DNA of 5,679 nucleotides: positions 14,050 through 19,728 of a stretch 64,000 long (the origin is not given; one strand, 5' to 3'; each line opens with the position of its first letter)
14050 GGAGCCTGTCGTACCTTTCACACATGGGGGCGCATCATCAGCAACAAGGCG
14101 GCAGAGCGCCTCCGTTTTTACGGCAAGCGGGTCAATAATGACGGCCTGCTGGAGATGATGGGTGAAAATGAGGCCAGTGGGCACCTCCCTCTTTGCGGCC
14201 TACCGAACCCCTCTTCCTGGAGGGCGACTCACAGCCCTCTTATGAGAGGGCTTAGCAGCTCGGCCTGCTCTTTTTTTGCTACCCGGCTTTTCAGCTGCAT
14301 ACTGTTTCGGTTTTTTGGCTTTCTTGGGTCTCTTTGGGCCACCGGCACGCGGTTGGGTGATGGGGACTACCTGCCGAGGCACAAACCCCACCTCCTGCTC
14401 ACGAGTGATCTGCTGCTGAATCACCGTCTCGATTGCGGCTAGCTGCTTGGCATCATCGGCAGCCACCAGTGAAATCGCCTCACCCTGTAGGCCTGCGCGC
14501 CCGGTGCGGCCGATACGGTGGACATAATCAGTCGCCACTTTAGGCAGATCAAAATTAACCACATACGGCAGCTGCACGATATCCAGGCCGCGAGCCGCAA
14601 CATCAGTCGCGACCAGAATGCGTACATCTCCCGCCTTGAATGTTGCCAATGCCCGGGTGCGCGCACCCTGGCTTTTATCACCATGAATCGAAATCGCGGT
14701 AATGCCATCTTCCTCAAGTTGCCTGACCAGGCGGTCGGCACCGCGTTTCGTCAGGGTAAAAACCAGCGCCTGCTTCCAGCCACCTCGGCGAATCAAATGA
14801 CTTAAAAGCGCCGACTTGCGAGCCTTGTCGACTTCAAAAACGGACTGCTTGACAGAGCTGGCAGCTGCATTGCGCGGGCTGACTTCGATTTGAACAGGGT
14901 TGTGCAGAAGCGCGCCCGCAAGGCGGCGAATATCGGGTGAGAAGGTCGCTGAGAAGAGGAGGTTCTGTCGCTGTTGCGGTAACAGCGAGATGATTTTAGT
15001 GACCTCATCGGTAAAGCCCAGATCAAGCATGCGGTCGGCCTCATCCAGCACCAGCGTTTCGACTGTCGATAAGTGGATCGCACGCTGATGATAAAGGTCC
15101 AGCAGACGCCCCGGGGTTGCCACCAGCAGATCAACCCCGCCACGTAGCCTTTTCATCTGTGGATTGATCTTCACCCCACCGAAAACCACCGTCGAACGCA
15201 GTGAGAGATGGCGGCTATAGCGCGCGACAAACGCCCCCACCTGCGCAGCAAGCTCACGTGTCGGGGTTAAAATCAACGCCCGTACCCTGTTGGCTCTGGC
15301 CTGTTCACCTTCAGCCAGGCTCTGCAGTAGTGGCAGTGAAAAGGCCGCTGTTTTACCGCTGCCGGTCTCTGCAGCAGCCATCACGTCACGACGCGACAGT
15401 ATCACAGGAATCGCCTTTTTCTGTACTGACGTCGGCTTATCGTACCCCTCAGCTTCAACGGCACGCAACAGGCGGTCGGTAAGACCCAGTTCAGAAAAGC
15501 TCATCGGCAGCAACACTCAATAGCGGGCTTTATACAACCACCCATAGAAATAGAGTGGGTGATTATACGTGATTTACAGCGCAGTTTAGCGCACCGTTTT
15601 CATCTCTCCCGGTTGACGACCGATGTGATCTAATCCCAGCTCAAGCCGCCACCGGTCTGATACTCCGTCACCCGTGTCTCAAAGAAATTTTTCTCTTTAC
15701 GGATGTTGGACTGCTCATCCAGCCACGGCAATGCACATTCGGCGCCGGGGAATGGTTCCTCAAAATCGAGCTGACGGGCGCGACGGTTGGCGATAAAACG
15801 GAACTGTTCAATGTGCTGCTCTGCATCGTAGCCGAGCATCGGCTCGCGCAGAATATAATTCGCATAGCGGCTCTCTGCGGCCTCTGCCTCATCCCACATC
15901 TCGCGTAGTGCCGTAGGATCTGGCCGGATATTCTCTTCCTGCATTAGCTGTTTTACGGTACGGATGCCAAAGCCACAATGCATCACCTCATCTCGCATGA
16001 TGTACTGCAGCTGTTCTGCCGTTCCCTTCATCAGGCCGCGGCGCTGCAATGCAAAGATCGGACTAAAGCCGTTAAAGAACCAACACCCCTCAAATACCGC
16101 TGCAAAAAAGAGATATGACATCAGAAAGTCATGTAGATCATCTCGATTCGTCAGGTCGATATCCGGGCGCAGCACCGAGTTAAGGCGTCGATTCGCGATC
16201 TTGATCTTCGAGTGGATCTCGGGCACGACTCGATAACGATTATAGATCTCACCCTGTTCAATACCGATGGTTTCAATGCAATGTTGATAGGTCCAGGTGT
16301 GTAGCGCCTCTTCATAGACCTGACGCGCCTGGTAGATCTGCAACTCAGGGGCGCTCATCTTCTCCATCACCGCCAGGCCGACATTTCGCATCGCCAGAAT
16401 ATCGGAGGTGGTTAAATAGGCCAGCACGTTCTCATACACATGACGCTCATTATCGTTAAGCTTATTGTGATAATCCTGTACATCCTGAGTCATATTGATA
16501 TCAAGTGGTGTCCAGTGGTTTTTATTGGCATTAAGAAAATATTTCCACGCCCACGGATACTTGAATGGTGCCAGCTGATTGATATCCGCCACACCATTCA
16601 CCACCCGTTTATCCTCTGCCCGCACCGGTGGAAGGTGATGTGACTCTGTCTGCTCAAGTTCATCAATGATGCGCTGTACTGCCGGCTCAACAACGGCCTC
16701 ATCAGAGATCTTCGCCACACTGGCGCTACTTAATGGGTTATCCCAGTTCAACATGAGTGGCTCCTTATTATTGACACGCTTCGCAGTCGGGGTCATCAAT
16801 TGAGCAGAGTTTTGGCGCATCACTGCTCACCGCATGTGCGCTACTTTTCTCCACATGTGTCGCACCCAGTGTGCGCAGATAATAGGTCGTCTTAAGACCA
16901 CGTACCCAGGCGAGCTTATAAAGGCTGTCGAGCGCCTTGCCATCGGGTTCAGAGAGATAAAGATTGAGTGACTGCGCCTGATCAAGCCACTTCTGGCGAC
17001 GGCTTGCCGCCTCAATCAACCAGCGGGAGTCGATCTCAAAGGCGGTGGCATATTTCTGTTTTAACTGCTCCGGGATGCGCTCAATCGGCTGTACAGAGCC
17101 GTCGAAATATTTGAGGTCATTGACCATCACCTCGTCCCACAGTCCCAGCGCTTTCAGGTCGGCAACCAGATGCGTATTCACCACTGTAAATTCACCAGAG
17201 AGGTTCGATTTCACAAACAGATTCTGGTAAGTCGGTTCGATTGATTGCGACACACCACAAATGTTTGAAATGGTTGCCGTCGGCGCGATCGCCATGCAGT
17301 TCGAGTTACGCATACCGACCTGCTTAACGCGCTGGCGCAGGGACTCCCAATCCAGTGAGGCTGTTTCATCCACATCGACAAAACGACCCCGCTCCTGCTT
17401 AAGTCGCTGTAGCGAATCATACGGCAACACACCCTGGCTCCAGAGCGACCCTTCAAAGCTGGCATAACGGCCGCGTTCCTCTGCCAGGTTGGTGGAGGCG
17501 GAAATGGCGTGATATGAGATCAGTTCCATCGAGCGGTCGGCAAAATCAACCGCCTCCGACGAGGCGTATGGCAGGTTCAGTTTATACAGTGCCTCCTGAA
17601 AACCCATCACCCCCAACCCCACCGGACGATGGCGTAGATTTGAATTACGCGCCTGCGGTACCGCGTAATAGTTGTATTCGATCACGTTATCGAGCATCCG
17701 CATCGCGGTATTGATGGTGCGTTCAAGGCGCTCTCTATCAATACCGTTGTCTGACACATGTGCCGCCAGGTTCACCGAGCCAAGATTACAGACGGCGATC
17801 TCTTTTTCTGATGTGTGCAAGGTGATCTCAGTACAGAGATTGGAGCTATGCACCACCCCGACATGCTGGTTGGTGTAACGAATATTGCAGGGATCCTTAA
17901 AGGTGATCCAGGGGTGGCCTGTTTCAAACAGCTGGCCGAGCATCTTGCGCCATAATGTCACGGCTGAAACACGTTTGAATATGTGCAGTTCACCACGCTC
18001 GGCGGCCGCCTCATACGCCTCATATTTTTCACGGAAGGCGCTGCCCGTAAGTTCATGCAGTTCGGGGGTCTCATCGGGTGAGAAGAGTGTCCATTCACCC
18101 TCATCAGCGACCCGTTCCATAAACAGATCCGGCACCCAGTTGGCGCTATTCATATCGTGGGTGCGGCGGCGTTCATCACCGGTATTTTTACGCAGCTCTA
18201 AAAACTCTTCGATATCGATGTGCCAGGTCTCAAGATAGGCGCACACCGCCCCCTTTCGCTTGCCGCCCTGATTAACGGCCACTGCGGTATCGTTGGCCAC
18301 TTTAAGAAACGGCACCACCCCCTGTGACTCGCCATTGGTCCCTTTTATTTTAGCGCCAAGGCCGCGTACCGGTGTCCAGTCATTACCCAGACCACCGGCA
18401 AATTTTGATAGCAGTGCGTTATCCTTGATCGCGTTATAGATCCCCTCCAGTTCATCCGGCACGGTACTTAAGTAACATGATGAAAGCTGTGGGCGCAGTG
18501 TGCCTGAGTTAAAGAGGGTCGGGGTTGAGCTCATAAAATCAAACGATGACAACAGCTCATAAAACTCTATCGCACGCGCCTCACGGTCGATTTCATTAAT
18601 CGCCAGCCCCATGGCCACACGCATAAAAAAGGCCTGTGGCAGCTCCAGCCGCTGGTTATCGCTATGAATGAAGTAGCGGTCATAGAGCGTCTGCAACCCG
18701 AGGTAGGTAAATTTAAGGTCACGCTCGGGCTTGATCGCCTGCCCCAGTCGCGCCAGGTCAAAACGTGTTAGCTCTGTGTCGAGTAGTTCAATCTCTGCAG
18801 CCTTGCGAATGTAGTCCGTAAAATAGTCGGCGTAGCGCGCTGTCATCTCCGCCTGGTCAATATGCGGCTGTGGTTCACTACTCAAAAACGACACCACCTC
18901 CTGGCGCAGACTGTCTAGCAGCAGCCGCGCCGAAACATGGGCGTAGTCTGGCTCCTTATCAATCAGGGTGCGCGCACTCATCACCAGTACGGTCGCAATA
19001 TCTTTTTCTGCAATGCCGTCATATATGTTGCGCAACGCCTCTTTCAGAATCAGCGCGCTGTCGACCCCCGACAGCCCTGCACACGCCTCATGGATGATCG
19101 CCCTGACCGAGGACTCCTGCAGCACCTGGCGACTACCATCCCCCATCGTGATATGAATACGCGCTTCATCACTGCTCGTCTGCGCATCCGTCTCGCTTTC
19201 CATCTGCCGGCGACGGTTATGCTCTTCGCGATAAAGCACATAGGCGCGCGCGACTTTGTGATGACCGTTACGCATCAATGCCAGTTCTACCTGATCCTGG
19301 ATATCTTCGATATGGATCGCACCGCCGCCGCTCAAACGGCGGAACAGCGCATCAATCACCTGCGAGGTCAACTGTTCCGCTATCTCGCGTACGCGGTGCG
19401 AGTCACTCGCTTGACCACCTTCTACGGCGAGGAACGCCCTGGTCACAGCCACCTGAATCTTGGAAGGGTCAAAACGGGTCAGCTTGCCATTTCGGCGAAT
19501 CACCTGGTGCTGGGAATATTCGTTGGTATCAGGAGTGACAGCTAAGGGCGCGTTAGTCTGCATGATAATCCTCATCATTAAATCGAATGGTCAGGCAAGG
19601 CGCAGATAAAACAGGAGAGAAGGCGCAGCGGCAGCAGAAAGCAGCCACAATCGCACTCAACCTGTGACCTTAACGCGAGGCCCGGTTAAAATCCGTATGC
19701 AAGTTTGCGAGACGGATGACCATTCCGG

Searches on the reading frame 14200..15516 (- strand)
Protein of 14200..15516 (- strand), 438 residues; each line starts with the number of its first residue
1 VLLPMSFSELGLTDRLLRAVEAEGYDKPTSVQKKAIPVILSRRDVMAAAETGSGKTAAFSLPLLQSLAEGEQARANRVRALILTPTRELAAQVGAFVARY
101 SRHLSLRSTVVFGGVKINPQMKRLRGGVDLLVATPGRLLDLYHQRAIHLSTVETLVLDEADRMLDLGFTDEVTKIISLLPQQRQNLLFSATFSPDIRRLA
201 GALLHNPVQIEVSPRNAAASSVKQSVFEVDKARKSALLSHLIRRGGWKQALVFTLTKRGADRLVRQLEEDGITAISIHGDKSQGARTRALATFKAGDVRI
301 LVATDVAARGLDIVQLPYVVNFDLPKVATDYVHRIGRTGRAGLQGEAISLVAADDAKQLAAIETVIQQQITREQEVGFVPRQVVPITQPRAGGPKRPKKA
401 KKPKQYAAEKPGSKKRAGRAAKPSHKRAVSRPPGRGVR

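Call 4: search_protein_families(library=ncbifam, proteins=[window:14200-15516:-])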
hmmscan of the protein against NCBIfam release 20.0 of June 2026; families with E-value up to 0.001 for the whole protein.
window:14200-15516:- (438 aa): 35 families (the best 25 are shown)
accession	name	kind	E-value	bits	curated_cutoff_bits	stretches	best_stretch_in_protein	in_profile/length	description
NF053711.1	RNA_heli_RhlE1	exception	1.9e-177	590.4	750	1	5-419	1-413/434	RNA helicase RhlE1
NF007882.0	PRK10590.1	equivalog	3.7e-169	563.5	743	1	5-424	1-423/456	ATP-dependent RNA helicase RhlE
NF053710.1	RNA_heli_RhlE2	exception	4.9e-165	550.5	925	1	5-423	1-424/635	RNA helicase RhlE2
NF053631.1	RNA_helic_CshA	equivalog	8.3e-117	390.7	646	1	7-374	1-364/434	degradosome RNA helicase CshA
NF008394.0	PRK11192.1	equivalog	2.1e-114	382.8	507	1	5-422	3-424/441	ATP-dependent RNA helicase SrmB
NF008744.0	PRK11776.1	equivalog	1.6e-113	379.7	524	1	5-374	4-369/460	ATP-dependent RNA helicase DbpA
NF053636.1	DDHlcsCsdAPsy1082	equivalog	1e-107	360.8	890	1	5-404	3-399/512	DEAD/DEAH box helicase CsdA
NF003419.0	PRK04837.1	equivalog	2.9e-95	319.5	588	1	6-373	10-382/424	ATP-dependent RNA helicase RhlB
NF002340.1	PRK01297.1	equivalog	1.3e-94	317.1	564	1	6-370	2-372/372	ATP-dependent RNA helicase RhlB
NF008642.0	PRK11634.1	equivalog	3.9e-87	293.1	989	1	5-370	6-368/628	DEAD/DEAH family ATP-dependent RNA helicase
NF003390.0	PRK04537.1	equivalog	7.6e-81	272.9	732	1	4-373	8-383/572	ATP-dependent RNA helicase RhlB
TIGR01389.1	recQ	equivalog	5.5e-23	81.2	640.2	1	24-364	10-342/591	DNA helicase RecQ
NF010337.0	PRK13766.1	equivalog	4.1e-18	64.9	610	2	236-355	355-481/781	Hef nuclease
TIGR04121.1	DEXH_lig_assoc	equivalog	5.7e-18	64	850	1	27-374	13-376/804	ligase-associated DNA damage response DEXH box helicase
TIGR00614.1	recQ_fam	subfamily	7.1e-16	58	219.8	1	239-372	218-351/470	RecQ family ATP-dependent DNA helicase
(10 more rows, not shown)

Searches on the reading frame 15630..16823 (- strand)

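Call 4: search_protein_families(library=ncbifam, proteins=[window:15630-16823:-])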
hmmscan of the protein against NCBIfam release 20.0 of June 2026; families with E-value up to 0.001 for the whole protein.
window:15630-16823:- (397 aa): 16 families
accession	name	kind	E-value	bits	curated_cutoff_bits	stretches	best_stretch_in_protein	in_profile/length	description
NF005550.0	PRK07209.1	equivalog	2.4e-101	339.4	309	1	24-397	1-383/383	ribonucleotide-diphosphate reductase subunit beta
NF007186.0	PRK09614.1-5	equivalog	1.6e-59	201.6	237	1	78-391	8-312/328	ribonucleotide-diphosphate reductase subunit beta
NF007184.0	PRK09614.1-3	equivalog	1.6e-54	185.6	310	1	69-391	19-339/346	ribonucleotide-diphosphate reductase subunit beta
NF009398.0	PRK12759.1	equivalog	2.2e-23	82.9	649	1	84-396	100-404/410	bifunctional gluaredoxin/ribonucleoside-diphosphate reductase subunit beta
NF006576.0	PRK09101.1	equivalog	6.1e-22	78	346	1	103-370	48-338/376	class Ia ribonucleoside-diphosphate reductase subunit beta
NF006200.0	PRK08326.1-3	equivalog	3e-16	59.6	194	1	75-298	21-232/321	R2-like ligand-binding oxidase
TIGR04171.1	RNR_1b_NrdF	exception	1.4e-15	57.3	355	1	99-390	21-303/316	class 1b ribonucleoside-diphosphate reductase subunit beta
NF007183.0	PRK09614.1-2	subfamily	1.4e-14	53.8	320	1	96-362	23-283/327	ribonucleotide-diphosphate reductase subunit beta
NF007182.0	PRK09614.1-1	subfamily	4.5e-09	35.9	471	1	100-364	32-282/324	ribonucleotide-diphosphate reductase subunit beta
NF006199.0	PRK08326.1-2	equivalog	5.7e-08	32.1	286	1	93-296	32-230/324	R2-like ligand-binding oxidase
NF006202.0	PRK08326.1-5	equivalog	1.5e-07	31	315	1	103-297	31-219/297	R2-like ligand-binding oxidase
NF006198.0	PRK08326.1-1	subfamily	1.5e-07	30.9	274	1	96-297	31-228/308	R2-like ligand-binding oxidase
NF010572.0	PRK13965.1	subfamily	3e-07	29.8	486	1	100-362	45-293/337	class 1b ribonucleoside-diphosphate reductase subunit beta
NF007185.0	PRK09614.1-4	equivalog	7e-07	28.8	525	1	101-295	27-206/320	ribonucleotide-diphosphate reductase subunit beta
NF006201.0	PRK08326.1-4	equivalog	1.2e-05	24.6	346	1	94-293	22-216/313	R2-like ligand-binding oxidase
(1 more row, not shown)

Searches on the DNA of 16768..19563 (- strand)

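Call 13: search_rna_families(sources=[L002, L003, L014, L037, L040, L048, L063, L069, L072, L004, L005, L007, L008, L012, L013], threshold=gathering)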
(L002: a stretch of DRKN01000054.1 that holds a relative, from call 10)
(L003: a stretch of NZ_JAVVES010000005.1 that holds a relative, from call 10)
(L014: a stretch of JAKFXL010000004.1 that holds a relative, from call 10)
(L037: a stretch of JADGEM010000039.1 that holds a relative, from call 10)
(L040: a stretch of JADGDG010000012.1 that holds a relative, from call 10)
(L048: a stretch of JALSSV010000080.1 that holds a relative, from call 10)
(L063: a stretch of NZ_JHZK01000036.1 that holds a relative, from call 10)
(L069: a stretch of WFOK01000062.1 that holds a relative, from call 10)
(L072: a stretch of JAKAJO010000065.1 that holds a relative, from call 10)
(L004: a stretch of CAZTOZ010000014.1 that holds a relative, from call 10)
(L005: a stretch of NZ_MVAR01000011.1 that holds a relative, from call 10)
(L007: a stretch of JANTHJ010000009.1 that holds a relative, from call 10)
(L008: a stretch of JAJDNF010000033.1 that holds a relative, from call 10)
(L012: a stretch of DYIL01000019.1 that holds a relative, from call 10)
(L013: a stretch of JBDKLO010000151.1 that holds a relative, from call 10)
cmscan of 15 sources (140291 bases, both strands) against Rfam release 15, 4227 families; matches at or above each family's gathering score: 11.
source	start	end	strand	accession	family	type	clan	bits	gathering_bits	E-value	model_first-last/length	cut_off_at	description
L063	3604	3803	+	RF00174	Cobalamin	Cis-reg; riboswitch;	CL00101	132.5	31.5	9.1e-33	1-189/189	no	Cobalamin riboswitch aptamer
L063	383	590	+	RF00174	Cobalamin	Cis-reg; riboswitch;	CL00101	128.5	31.5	1.2e-31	1-189/189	no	Cobalamin riboswitch aptamer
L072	3623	3810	+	RF00174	Cobalamin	Cis-reg; riboswitch;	CL00101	119.5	31.5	4.7e-29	1-189/189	no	Cobalamin riboswitch aptamer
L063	8144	8357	+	RF00174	Cobalamin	Cis-reg; riboswitch;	CL00101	106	31.5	3.5e-25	1-189/189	no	Cobalamin riboswitch aptamer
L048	3571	3774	+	RF00174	Cobalamin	Cis-reg; riboswitch;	CL00101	105.4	31.5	5.1e-25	1-189/189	no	Cobalamin riboswitch aptamer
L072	3250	3452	-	RF00174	Cobalamin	Cis-reg; riboswitch;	CL00101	100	31.5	1.8e-23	1-189/189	no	Cobalamin riboswitch aptamer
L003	206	422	+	RF00174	Cobalamin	Cis-reg; riboswitch;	CL00101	88.9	31.5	2.8e-20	1-189/189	no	Cobalamin riboswitch aptamer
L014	3607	3827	+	RF00174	Cobalamin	Cis-reg; riboswitch;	CL00101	75.2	31.5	2.3e-16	1-189/189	no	Cobalamin riboswitch aptamer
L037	318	470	+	RF01482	AdoCbl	Cis-reg; riboswitch;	CL00101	51.5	50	3.4e-06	1-149/149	no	AdoCbl (Cobalamin/B12) riboswitch aptamer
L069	3668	3801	+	RF00174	Cobalamin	Cis-reg; riboswitch;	CL00101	41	31.5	1.4e-06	1-189/189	no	Cobalamin riboswitch aptamer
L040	3679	3812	+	RF00174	Cobalamin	Cis-reg; riboswitch;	CL00101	34.6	31.5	9.6e-05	1-189/189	no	Cobalamin riboswitch aptamer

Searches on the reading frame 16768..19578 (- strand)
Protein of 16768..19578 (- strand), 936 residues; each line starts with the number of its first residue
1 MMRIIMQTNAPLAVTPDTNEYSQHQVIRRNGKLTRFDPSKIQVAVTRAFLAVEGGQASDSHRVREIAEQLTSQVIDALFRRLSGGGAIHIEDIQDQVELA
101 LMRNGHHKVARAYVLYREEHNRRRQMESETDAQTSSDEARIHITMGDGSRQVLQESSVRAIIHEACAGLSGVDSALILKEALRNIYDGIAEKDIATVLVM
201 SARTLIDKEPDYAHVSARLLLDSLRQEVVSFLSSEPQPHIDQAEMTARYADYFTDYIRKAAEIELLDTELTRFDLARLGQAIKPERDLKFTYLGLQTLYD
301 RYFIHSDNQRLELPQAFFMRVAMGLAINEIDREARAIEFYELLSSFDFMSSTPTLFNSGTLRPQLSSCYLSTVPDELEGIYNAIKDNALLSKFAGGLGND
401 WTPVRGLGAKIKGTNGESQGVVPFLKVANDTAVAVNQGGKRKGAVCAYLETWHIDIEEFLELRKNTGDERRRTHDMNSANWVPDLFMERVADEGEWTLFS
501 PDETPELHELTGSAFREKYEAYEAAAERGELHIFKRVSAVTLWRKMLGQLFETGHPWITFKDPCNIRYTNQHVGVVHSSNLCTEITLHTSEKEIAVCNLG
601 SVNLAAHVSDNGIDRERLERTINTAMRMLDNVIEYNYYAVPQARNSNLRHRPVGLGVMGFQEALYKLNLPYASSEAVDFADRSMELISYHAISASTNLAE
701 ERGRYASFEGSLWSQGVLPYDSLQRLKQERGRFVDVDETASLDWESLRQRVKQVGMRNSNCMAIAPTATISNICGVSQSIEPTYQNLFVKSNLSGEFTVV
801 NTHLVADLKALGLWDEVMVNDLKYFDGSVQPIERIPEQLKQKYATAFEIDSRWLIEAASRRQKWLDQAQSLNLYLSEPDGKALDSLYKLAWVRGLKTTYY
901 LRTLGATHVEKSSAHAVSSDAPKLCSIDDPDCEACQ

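Call 4: search_protein_families(library=ncbifam, proteins=[window:16768-19578:-])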
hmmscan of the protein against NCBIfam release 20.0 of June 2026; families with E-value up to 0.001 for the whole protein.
window:16768-19578:- (936 aa): 24 families
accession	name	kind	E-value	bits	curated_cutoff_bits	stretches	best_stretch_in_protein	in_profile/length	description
NF005544.0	PRK07207.1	equivalog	0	1674.8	965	1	15-936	25-965/965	ribonucleoside-diphosphate reductase subunit alpha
NF009029.0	PRK12365.1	equivalog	0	1160.9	1350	1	21-913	115-1003/1046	ribonucleoside-diphosphate reductase subunit alpha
NF005101.0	PRK06539.1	equivalog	6.6e-221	735.6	988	1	141-914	3-771/822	ribonucleoside-diphosphate reductase subunit alpha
TIGR02506.1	NrdE_NrdA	equivalog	3.1e-216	719.6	341.05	1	292-903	1-615/616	ribonucleoside-diphosphate reductase subunit alpha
NF006279.0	PRK08447.1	equivalog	7.4e-204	679.4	1082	3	142-590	3-434/789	ribonucleoside-diphosphate reductase subunit alpha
NF009028.0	PRK12364.1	equivalog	8.8e-150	500.3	1377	3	25-591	2-542/842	ribonucleoside-diphosphate reductase subunit alpha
NF006665.0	PRK09209.1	equivalog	2e-147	492.6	1057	2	145-793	14-667/761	ribonucleoside-diphosphate reductase subunit alpha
NF005483.0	PRK07088.1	equivalog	1.8e-138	462.9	1214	3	145-594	7-470/764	ribonucleoside-diphosphate reductase subunit alpha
NF006577.0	PRK09102.1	equivalog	3.6e-121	405.3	620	3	282-508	17-233/604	ribonucleoside-diphosphate reductase subunit alpha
TIGR02504.1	NrdJ_Z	equivalog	2.3e-114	383.2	399.95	1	298-897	5-592/606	adenosylcobalamin-dependent ribonucleoside-diphosphate reductase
NF006417.0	PRK08665.1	equivalog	4e-105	352.7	961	1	286-897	8-559/759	vitamin B12-dependent ribonucleotide reductase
NF005010.0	PRK06406.1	subfamily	2.4e-102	343.5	1125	4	531-715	385-565/771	vitamin B12-dependent ribonucleotide reductase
NF006578.0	PRK09103.1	equivalog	1.2e-88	298.1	813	1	140-800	4-655/761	class 1a ribonucleoside-diphosphate reductase subunit alpha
TIGR04170.1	RNR_1b_NrdE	exception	5.2e-80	269.6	750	2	287-787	82-593/698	class 1b ribonucleoside-diphosphate reductase subunit alpha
NF006207.0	PRK08332.1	equivalog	2.5e-70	237.2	2400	4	582-896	1242-1547/1684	vitamin B12-dependent ribonucleotide reductase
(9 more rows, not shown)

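Call 10: find_related_loci(query=window:16768-19563:-, collection=genome_contigs, flank=4000)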
Query window:16768-19563:- (931 aa) in genome_contigs; peptide patterns used: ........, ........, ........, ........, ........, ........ (x = any residue, [..] = any of these).
600 stretches matched a pattern (row limit reached: there are more); 596 encode a relative of the query (tblastn E <= 1e-3); the best 80 are kept; 80 distinct loci.
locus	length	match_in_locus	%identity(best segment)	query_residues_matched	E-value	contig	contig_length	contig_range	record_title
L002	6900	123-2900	80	1-931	0e+0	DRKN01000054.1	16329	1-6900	MAG TPA_asm: Gammaproteobacteria bacterium isolate HyVt-441 HyVt-441_k145_1388753, whole genome shotgun sequence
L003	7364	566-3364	78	1-931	0e+0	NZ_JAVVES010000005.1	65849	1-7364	MAG: Sulfuriflexus sp. isolate TamC13-27 NODE_5_length_65849_cov_6.176686, whole genome shotgun sequence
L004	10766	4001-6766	73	21-931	0e+0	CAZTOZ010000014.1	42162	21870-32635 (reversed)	MAG TPA_asm: uncultured Thiotrichales bacterium isolate binchicken_co219_185 genome assembly, contig: k141_488319, whole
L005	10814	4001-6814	70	7-931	0e+0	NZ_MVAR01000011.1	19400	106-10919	Thioalkalivibrio versutus strain AL 2 Ga0073318_111, whole genome shotgun sequence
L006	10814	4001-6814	70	7-931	0e+0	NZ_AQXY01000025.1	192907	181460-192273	Thioalkalivibrio sp. ALE14 F572DRAFT_scaffold00007.7_C, whole genome shotgun sequence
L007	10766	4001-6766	72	17-931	0e+0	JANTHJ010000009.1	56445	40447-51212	MAG: Chromatiales bacterium isolate bin2008 c_000000000021, whole genome shotgun sequence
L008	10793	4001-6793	72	20-931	0e+0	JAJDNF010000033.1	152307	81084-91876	MAG: Chromatiaceae bacterium isolate ALJrbin.18 k141_5597412, whole genome shotgun sequence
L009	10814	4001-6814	70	7-931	0e+0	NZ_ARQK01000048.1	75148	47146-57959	Thioalkalivibrio thiocyanoxidans ARh2 G372DRAFT_scaffold00014.14_C, whole genome shotgun sequence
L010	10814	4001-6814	70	7-931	0e+0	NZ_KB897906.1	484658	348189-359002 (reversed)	Thioalkalivibrio sp. ALJ3 C935DRAFT_scaffold00002.2, whole genome shotgun sequence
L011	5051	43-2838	72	20-931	0e+0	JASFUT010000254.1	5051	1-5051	MAG: Chromatiales bacterium isolate D1105M02metaG_sub_Bin_253 D1105M02metaG_FD_scaffold_8188_c1, whole genome shotgun se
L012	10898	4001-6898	69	2-931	0e+0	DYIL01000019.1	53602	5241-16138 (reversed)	MAG TPA_asm: Methyloversatilis universalis isolate TT109_59_23 Afr_mines_TT109_184_length_53602_cov_9_135320, whole geno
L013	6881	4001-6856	70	6-931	0e+0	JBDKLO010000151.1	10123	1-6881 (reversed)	MAG: Pseudomonadota bacterium isolate hugercreek_2019_sw_WHONDRS-S19S_0044_B_bin.28 scaffold_1389826, whole genome shotg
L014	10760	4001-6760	72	11-931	0e+0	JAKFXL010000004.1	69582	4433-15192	MAG: Gammaproteobacteria bacterium isolate ND3_Bin_17 ND3_0000052, whole genome shotgun sequence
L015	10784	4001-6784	70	17-931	0e+0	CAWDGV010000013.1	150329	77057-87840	MAG: uncultured Gammaproteobacteria bacterium isolate MFD03804.bin.1.36 genome assembly, contig: contig_77581, whole gen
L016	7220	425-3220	70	14-931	0e+0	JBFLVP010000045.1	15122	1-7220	MAG: Pseudomonadota bacterium isolate MAG009 MAG009_45, whole genome shotgun sequence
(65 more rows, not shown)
